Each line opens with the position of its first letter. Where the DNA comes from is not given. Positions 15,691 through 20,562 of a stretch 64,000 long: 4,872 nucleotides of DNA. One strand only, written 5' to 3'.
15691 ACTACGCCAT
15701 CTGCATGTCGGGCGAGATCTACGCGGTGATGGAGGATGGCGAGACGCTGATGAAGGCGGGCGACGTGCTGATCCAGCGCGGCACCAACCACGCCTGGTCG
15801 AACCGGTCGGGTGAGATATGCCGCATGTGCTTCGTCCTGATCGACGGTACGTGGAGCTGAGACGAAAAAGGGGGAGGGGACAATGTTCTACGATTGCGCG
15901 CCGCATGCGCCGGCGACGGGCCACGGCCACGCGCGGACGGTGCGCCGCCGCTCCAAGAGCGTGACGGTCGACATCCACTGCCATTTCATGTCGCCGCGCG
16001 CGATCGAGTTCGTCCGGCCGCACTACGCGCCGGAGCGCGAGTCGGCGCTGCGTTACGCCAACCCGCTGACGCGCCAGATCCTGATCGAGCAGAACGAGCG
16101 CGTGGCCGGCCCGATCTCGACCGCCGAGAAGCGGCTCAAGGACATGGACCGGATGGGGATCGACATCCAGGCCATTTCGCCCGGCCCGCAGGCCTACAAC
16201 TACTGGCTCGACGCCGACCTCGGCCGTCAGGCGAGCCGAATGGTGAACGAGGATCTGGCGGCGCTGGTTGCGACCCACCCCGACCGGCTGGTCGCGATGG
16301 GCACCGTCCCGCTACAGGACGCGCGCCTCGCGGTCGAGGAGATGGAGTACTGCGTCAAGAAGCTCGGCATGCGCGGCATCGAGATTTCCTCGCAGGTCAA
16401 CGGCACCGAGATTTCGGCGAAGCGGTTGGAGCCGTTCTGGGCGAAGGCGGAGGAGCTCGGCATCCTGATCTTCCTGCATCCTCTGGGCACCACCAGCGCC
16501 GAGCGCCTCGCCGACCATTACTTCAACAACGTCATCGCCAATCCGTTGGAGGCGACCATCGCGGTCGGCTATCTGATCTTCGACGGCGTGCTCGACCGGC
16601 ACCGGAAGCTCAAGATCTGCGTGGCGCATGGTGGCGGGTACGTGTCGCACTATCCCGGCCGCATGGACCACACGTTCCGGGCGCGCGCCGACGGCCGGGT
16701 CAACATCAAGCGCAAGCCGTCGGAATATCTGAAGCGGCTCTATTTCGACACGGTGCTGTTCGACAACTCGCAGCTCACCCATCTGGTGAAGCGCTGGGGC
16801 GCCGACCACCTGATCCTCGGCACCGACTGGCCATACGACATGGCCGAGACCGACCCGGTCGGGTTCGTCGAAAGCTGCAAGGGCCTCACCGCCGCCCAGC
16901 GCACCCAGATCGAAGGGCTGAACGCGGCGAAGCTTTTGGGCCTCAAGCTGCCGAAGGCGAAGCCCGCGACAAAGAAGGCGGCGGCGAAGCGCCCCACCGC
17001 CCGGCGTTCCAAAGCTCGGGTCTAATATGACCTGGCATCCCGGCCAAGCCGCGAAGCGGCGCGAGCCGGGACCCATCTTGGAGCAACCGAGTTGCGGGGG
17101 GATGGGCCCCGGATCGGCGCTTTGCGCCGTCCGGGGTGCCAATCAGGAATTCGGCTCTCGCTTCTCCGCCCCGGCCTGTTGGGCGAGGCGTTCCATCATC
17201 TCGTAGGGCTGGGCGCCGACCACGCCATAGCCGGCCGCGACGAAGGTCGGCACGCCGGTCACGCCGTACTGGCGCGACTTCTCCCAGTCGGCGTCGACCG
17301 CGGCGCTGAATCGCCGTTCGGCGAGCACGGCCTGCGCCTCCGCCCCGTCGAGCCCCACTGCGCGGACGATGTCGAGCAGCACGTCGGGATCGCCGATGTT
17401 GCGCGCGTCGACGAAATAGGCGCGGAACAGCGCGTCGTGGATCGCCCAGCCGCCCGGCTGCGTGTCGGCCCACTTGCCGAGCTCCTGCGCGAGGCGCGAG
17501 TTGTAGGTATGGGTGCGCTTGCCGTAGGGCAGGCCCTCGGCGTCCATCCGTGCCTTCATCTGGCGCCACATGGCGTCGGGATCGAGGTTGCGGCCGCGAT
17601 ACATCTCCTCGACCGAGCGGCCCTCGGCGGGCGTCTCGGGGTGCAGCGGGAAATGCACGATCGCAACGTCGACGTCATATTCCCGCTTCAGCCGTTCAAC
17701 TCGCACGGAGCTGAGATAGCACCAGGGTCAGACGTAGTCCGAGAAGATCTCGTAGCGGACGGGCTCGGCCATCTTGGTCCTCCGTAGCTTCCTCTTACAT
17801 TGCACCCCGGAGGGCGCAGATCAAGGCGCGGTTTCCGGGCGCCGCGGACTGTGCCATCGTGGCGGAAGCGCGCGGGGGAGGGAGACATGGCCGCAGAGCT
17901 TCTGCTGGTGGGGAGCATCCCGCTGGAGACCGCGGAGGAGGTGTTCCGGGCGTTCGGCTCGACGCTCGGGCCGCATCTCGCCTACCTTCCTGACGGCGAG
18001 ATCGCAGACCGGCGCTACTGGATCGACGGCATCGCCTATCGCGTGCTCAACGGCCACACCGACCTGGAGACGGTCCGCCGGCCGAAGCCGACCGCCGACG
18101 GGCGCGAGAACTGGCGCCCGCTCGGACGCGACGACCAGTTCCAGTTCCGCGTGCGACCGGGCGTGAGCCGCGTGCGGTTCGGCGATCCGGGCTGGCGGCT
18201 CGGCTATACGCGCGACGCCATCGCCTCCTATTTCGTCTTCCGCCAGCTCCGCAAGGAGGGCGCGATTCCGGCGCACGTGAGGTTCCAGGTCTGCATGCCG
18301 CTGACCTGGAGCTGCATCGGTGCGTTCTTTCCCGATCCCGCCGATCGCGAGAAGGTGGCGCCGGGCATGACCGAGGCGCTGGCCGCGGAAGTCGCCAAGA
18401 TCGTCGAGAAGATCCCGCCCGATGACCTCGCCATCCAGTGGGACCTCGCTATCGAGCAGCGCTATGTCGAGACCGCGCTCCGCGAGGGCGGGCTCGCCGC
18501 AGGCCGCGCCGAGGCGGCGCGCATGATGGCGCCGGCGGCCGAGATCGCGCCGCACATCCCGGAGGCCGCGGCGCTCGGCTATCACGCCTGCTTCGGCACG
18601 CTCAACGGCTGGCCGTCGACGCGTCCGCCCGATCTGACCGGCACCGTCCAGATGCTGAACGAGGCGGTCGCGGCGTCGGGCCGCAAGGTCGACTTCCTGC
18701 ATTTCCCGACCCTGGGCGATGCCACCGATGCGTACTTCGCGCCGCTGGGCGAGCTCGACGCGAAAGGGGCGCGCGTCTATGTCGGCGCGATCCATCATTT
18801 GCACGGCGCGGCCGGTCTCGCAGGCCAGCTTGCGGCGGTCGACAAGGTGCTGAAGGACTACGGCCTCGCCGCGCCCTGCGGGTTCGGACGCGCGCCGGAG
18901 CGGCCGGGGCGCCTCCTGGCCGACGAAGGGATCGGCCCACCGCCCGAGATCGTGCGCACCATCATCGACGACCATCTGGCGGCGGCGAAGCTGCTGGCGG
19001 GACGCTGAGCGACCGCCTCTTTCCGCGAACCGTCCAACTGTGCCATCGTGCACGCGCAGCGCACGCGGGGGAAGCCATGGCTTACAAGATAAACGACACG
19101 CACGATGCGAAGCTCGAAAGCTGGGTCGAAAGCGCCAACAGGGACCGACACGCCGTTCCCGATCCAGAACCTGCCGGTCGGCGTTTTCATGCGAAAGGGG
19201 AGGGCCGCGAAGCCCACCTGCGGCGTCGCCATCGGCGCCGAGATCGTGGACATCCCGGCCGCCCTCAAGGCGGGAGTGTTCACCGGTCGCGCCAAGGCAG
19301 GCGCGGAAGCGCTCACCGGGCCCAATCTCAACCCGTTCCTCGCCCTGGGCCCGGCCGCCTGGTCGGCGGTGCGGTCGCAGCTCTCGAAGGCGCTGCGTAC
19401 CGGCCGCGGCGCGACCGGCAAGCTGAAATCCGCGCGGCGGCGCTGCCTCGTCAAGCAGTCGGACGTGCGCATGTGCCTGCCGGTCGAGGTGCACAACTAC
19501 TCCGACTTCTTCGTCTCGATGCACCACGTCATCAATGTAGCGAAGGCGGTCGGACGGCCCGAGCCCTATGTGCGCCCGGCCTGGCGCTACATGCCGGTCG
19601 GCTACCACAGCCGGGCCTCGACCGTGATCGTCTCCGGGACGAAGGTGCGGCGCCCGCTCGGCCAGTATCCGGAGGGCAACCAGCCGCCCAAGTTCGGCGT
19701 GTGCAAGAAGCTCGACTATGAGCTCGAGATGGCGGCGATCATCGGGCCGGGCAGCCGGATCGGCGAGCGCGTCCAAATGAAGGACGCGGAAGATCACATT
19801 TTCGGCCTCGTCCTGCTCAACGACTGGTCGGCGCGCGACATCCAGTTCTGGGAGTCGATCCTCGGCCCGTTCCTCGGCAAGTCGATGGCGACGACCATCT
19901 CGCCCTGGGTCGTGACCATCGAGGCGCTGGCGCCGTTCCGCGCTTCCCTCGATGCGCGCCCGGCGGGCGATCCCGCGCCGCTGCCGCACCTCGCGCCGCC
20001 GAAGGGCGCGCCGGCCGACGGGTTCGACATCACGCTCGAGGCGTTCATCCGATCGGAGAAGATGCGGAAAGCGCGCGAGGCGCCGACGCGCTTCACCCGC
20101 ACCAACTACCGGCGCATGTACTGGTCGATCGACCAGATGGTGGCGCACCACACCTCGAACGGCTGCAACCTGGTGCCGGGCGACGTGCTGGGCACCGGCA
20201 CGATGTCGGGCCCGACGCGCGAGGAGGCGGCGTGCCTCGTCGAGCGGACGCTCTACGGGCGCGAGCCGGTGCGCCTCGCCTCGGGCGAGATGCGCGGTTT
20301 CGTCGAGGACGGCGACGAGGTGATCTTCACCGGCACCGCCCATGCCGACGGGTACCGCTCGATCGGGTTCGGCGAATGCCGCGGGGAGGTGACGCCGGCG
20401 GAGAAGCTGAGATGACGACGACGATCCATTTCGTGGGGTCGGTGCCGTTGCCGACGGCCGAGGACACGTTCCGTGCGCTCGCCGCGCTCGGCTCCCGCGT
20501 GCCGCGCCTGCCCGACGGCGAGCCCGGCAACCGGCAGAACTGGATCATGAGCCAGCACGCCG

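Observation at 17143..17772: DsbA/FrnE-like oxidoreductase with TGA replacing the first Cys of CxxC: candidate UxxC selenoprotein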

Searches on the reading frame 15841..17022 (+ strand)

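Call 25: search_protein_families(library=pfam, proteins=[window:15841-17022:+], max_evalue=0.00001)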
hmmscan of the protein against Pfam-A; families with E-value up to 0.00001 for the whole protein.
window:15841-17022:+ (394 aa): 1 family
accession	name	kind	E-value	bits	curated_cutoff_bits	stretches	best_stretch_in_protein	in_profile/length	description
PF04909.20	Amidohydro_2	-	1.9e-41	143.2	26.4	1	43-368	1-289/289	Amidohydrolase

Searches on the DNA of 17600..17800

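Call 23: search_rna_families(source=window, start=17600, end=17800, threshold=evalue, max_evalue=10)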
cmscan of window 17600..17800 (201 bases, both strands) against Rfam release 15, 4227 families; matches with E-value up to 10: 2.
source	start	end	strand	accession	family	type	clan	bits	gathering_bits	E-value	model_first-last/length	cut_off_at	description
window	17692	17710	+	RF02977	THF-II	Cis-reg;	-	14.5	41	1.9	1-39/39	no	THF-II riboswitch (folE RNA)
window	17699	17780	-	RF02166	PVT1_3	Gene; lncRNA;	-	9.5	45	2.2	1-95/95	no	Pvt1 oncogene conserved region 3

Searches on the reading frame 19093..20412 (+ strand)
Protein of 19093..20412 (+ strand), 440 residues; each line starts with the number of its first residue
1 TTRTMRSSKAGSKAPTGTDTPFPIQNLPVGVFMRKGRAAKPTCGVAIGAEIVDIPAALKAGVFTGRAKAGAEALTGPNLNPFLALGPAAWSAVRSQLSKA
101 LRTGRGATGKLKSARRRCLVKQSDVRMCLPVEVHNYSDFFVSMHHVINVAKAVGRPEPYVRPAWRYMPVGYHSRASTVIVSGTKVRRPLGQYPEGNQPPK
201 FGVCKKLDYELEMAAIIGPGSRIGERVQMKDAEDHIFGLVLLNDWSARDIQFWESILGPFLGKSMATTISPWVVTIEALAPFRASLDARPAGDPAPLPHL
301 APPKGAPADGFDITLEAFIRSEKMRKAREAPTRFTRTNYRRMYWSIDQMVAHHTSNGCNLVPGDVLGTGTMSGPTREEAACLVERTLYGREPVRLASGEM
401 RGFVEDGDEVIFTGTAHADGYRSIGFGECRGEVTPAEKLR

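Call 25: search_protein_families(library=pfam, proteins=[window:19093-20412:+], max_evalue=0.00001)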
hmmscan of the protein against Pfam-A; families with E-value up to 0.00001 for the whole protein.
window:19093-20412:+ (440 aa): 2 families
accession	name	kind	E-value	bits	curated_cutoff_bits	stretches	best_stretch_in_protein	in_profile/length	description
PF01557.24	FAA_hydrolase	-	7e-39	134.1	23.9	1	144-433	11-213/214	Fumarylacetoacetate (FAA) hydrolase C-terminal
PF09298.16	FAA_hydrolase_N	-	6.1e-24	84.6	25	1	25-130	1-105/105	Fumarylacetoacetase N-terminal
